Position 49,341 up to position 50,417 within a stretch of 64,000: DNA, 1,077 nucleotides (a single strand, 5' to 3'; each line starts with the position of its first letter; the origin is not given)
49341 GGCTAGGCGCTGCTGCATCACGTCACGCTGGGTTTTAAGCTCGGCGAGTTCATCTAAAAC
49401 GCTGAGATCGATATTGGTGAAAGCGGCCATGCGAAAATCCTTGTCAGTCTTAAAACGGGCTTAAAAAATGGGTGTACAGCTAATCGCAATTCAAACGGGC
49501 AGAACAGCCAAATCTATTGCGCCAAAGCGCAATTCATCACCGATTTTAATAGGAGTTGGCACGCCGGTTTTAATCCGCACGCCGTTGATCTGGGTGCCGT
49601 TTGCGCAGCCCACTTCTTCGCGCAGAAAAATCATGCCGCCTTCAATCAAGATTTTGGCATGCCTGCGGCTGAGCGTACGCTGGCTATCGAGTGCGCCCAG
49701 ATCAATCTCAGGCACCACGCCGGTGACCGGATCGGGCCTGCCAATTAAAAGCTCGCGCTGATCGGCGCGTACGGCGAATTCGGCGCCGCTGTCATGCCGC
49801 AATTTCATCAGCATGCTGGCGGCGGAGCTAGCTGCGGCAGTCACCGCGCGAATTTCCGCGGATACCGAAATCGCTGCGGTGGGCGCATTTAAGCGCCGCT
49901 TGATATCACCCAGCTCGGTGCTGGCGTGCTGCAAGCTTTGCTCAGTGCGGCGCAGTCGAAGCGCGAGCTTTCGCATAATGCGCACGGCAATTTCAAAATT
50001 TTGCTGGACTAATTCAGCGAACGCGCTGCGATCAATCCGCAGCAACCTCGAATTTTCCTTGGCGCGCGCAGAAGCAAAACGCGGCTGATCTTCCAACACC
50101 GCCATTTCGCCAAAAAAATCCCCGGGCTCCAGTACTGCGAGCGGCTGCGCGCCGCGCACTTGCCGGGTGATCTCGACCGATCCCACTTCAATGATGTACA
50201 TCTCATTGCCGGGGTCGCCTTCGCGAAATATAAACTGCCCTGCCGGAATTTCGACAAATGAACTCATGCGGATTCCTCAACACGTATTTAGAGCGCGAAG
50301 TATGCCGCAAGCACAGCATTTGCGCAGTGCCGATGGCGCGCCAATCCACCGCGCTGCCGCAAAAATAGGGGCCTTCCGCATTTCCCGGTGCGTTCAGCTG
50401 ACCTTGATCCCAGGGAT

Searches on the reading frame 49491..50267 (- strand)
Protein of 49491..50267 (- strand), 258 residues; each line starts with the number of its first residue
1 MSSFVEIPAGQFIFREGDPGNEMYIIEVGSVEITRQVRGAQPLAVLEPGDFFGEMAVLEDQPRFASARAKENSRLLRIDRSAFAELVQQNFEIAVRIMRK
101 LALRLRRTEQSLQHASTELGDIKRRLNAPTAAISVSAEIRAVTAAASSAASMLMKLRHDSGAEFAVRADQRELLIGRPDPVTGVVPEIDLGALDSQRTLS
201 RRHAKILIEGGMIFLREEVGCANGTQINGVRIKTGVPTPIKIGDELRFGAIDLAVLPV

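Call 11: find_related_loci(query=window:49491-50267:-, collection=genome_contigs, flank=6000)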
Query window:49491-50267:- (258 aa) in genome_contigs; peptide patterns used: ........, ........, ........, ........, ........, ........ (x = any residue, [..] = any of these).
600 stretches matched a pattern (row limit reached: there are more); 581 encode a relative of the query (tblastn E <= 1e-3); the best 80 are kept; 80 distinct loci.
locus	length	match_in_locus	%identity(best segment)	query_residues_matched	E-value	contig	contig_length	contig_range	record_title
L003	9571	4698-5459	69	1-257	2e-113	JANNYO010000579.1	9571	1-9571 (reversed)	MAG: Rhodanobacteraceae bacterium isolate VAR_34_concoct_115_sub VAR_34_k141_2009530, whole genome shotgun sequence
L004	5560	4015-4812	57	4-255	3e-92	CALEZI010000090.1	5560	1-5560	MAG TPA_asm: uncultured Rhodanobacteraceae bacterium isolate SRR1506987_bin.164_CONCOCT_v1.1_MAG genome assembly, contig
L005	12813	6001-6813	55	4-255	9e-85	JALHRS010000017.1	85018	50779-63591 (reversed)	MAG: Lysobacterales bacterium isolate maxbin.218_sub c_000000001650, whole genome shotgun sequence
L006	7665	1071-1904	49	2-253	1e-75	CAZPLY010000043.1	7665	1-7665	MAG TPA_asm: uncultured Dokdonella sp. isolate binchicken_co179_43 genome assembly, contig: NODE_16640_length_7665_cov_1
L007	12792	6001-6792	52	4-258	4e-73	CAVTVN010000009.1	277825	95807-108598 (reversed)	MAG: uncultured Gammaproteobacteria bacterium isolate MFD04967.bin.2.121 genome assembly, contig: contig_31134, whole ge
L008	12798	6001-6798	46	4-257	8e-68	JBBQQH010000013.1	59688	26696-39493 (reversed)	MAG: Lysobacterales bacterium isolate Co_metawrap_1568 Cmw_1568_k141_17194074_length_59688_cov_19.2110, whole genome sho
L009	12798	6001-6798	46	4-257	8e-68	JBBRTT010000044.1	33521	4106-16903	MAG: Lysobacterales bacterium isolate La2_metabat2.271 La2_metabat2.271_K_2523582L33521_cov_20.2556, whole genome shotgu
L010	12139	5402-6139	47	2-253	3e-57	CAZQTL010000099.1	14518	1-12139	MAG TPA_asm: uncultured Thermoanaerobaculia bacterium isolate SRP189682_co1_248 genome assembly, contig: NODE_8775_lengt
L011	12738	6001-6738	46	4-253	6e-56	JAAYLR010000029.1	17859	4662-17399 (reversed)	MAG: Acidobacteria bacterium isolate AS16jrsBPLL_26 4205_AS16, whole genome shotgun sequence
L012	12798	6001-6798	45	9-253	3e-54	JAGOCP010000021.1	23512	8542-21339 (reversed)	MAG: Thermoanaerobaculia bacterium isolate Go_SlAct_bin_66 Go_SlAct_7683_length_23512_cov_8.452683, whole genome shotgun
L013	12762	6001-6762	41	2-255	4e-46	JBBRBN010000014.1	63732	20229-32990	MAG: Lysobacterales bacterium isolate Co_metawrap_2346 Cmw_2346_k141_24177846_length_63732_cov_11.9767, whole genome sho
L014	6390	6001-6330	44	6-114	3e-27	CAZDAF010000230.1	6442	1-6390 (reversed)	MAG TPA_asm: uncultured bacterium isolate binchicken_co334_234 genome assembly, contig: NODE_23758_length_6442_cov_4.846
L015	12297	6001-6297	54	8-105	3e-26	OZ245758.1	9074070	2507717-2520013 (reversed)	MAG: Polyangiales bacterium isolate 1b4c1a86-0460-4abd-8bdf-cdfbe91d77c6 genome assembly, chromosome: 1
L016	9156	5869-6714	54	9-253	8e-26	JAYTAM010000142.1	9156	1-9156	MAG: Thermoanaerobaculia bacterium isolate GFS_13892 GFS_13892_141, whole genome shotgun sequence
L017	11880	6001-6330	45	10-118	2e-25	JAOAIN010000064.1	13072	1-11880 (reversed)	MAG: Candidatus Goldiibacteriota bacterium isolate SKW91 k141_311869, whole genome shotgun sequence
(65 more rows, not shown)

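Call 49: search_protein_families(library=pfam, proteins=[window:49491-50267:-], max_evalue=1)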
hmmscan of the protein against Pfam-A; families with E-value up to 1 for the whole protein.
window:49491-50267:- (258 aa): 2 families
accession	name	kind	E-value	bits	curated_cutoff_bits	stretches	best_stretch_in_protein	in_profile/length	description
PF00027.35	cNMP_binding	-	6.5e-27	93.8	27.5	1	5-90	2-89/89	Cyclic nucleotide-binding domain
PF00498.31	FHA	-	2.7e-10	41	20.7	1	175-249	3-67/67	FHA domain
